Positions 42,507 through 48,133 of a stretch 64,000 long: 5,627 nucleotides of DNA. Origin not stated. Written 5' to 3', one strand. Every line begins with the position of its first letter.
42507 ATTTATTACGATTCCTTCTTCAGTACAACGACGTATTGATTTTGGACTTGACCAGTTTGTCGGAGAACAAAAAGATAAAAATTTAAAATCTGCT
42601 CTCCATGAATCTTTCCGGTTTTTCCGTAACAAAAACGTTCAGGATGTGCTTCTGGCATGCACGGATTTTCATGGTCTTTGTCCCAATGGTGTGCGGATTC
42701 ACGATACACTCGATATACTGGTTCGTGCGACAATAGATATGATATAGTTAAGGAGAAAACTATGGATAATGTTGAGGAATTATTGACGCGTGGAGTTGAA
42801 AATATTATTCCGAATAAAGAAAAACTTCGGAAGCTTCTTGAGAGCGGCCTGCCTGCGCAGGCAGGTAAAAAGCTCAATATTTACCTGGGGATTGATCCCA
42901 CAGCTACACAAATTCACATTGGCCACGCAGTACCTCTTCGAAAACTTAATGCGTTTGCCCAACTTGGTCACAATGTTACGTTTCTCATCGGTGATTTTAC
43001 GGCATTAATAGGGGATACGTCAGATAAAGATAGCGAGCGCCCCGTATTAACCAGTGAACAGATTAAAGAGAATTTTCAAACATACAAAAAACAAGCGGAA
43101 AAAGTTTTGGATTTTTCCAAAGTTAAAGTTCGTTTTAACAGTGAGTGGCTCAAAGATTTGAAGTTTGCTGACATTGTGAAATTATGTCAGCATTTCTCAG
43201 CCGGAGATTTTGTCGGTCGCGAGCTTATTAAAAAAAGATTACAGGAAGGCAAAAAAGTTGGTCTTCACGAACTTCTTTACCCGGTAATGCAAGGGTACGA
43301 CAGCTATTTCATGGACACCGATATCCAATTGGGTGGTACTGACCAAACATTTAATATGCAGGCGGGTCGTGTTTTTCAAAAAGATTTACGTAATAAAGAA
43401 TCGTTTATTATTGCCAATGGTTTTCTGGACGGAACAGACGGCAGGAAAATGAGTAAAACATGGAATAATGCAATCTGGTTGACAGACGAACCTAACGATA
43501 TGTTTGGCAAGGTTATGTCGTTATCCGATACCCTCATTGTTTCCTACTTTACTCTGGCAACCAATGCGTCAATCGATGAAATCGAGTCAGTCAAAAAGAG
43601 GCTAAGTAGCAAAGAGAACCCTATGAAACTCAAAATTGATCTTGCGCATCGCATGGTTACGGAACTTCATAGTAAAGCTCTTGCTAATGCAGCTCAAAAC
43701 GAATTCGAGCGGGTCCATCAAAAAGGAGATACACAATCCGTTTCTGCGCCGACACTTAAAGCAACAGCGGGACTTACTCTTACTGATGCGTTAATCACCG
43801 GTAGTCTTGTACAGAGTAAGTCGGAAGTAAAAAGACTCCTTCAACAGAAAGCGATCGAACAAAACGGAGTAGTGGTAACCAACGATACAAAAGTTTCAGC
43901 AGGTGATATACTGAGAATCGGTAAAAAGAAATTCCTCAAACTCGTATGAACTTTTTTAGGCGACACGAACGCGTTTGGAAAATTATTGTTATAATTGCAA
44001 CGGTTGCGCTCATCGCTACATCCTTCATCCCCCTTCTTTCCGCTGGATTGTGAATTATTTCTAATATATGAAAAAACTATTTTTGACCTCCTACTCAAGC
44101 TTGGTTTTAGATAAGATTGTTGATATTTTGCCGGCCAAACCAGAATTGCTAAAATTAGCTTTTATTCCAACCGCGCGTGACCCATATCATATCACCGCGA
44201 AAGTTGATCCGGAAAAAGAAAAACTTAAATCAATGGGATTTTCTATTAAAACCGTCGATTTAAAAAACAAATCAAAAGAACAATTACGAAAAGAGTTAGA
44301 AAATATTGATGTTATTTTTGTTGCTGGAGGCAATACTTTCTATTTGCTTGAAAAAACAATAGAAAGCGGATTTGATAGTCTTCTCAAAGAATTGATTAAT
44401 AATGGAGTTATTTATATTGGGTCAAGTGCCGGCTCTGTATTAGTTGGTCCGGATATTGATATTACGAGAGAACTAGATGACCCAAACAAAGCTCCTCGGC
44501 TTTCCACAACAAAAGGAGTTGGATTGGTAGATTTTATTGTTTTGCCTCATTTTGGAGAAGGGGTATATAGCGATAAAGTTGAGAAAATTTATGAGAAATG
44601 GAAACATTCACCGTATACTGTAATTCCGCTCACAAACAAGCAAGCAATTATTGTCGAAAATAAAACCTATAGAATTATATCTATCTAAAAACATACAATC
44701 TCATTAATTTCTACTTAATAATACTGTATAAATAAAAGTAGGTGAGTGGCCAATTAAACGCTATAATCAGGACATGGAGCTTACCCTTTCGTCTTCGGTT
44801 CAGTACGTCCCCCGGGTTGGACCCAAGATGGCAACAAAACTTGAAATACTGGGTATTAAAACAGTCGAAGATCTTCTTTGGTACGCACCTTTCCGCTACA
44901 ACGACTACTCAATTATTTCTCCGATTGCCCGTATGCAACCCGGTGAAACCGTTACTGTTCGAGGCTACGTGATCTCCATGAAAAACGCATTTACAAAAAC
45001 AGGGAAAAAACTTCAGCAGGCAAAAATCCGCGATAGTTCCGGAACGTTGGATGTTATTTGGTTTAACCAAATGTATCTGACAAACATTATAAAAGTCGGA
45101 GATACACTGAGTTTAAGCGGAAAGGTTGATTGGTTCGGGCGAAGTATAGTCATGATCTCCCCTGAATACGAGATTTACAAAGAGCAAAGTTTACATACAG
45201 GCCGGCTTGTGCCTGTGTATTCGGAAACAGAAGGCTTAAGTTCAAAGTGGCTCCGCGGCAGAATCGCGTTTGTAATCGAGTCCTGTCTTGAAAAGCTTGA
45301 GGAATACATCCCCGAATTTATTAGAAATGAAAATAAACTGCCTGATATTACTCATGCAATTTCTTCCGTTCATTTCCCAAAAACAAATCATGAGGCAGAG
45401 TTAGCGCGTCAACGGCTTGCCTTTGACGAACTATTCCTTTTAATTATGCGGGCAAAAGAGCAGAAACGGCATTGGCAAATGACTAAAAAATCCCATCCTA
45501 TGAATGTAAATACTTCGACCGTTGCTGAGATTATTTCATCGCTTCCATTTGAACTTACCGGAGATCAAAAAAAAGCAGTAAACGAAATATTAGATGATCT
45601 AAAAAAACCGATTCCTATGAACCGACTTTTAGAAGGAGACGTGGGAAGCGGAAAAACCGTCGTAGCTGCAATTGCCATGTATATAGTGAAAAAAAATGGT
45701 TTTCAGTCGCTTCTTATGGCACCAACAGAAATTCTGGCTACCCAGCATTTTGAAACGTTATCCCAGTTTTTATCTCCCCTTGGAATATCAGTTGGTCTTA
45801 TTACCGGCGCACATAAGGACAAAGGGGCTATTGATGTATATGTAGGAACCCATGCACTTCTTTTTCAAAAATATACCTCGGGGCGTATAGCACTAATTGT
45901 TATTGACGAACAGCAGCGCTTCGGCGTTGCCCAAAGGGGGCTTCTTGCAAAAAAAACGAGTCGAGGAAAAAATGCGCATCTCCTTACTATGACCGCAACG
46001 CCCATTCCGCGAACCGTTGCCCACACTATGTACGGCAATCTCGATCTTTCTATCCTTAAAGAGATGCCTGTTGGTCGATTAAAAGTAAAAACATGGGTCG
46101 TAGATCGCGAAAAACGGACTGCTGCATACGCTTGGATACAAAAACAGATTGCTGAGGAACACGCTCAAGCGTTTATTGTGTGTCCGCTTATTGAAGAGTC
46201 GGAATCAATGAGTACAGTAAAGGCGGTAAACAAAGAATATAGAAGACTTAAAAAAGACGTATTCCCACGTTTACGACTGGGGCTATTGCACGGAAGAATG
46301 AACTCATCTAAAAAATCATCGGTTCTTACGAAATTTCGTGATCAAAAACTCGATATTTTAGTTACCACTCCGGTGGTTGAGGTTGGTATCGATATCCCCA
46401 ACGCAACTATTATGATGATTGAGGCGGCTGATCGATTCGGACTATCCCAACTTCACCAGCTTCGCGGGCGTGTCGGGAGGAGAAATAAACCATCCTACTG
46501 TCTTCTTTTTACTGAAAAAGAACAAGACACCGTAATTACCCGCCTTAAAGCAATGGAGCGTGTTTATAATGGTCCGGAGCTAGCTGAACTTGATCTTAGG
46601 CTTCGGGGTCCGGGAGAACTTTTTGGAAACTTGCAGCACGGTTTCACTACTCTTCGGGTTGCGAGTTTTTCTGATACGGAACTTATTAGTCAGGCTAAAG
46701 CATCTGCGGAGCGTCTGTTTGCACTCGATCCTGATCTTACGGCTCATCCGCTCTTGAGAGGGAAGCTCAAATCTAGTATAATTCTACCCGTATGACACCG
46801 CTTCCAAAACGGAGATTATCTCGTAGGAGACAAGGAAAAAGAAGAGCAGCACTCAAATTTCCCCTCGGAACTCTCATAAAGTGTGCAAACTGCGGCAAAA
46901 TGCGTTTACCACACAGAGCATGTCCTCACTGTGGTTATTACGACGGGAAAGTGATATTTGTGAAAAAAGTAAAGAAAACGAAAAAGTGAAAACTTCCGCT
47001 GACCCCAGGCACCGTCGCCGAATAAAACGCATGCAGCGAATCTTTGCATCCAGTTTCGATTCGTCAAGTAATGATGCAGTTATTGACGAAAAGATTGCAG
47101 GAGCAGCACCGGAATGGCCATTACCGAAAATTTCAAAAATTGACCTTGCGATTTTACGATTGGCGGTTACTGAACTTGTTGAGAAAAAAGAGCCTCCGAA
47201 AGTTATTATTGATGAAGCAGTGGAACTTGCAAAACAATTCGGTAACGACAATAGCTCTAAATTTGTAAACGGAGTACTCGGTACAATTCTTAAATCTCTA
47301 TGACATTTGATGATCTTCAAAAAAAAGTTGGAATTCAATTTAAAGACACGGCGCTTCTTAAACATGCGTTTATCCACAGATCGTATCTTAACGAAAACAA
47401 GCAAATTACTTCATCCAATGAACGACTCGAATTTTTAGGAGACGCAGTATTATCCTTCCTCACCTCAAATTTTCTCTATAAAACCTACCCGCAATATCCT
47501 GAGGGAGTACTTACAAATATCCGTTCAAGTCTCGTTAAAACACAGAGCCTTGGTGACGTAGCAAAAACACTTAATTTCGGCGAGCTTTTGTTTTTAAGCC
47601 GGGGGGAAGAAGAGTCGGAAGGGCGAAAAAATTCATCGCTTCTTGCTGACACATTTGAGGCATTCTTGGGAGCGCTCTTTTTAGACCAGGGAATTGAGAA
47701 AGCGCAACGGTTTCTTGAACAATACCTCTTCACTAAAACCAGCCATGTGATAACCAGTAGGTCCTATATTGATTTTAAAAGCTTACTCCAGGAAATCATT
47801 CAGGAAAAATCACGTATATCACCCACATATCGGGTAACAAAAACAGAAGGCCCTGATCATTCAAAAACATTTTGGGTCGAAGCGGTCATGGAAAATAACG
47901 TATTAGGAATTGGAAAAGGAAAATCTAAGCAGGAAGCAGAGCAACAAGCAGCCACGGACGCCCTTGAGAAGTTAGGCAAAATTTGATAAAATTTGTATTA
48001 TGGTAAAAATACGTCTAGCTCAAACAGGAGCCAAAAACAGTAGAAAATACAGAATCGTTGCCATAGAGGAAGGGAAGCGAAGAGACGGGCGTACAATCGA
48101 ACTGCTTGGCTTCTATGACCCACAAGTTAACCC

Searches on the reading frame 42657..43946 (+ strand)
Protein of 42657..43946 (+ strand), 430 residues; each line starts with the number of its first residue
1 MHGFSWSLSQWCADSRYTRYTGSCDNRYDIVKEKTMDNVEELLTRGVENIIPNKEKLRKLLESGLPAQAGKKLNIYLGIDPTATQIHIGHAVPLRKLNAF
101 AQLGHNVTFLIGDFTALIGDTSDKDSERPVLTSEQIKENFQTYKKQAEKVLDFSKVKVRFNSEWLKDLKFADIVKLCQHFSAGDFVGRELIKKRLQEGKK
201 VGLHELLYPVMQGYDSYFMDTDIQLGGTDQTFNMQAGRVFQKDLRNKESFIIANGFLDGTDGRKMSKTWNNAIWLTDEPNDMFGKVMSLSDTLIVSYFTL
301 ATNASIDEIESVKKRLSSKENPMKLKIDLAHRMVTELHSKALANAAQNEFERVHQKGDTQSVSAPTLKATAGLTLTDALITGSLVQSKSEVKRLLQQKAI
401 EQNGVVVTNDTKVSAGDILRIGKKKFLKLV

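Call 58: search_protein_families(library=pfam, proteins=[window:42657-43946:+], max_evalue=0.001)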
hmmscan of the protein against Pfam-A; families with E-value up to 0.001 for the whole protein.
window:42657-43946:+ (430 aa): 1 family
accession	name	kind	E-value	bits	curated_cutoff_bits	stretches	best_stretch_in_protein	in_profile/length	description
PF00579.31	tRNA-synt_1b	-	2.9e-71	240.6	21.1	1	70-354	3-291/292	tRNA synthetases class I (W and Y)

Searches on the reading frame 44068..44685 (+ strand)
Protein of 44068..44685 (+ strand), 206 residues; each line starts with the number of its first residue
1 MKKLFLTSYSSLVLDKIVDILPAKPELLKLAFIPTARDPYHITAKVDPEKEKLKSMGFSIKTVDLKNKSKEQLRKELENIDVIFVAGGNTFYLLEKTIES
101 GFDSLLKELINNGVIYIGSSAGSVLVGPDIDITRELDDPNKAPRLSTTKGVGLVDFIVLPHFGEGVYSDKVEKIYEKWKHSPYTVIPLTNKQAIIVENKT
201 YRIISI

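Call 58: search_protein_families(library=pfam, proteins=[window:44068-44685:+], max_evalue=0.001)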
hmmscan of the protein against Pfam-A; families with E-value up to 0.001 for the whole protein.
window:44068-44685:+ (206 aa): 1 family
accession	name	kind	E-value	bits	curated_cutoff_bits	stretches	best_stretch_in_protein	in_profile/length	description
PF03575.23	Peptidase_S51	-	2.3e-36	125.9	23.9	1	11-204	16-206/206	Peptidase family S51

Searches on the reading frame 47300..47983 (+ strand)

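Call 58: search_protein_families(library=pfam, proteins=[window:47300-47983:+], max_evalue=0.001)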
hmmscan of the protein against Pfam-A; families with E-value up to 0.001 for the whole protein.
window:47300-47983:+ (228 aa): 5 families
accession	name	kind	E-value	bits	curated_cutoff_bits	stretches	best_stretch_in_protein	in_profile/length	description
PF14622.11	Ribonucleas_3_3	-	1.2e-37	129.4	35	1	16-145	1-126/128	Ribonuclease-III-like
PF00636.31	Ribonuclease_3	-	8.9e-25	87.9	27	1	41-131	1-102/102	Ribonuclease III domain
PF00035.32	dsrm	-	1.4e-17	64.5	23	1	160-225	2-66/66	Double-stranded RNA binding motif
PF22935.1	RM44_endonuclase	-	2.5e-11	44.3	27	1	9-126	12-139/139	Large ribosomal subunit protein mL44, endonuclease domain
PF14709.13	DND1_DSRM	-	0.00027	21.6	25.7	1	160-225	4-79/80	double strand RNA binding domain from DEAD END PROTEIN 1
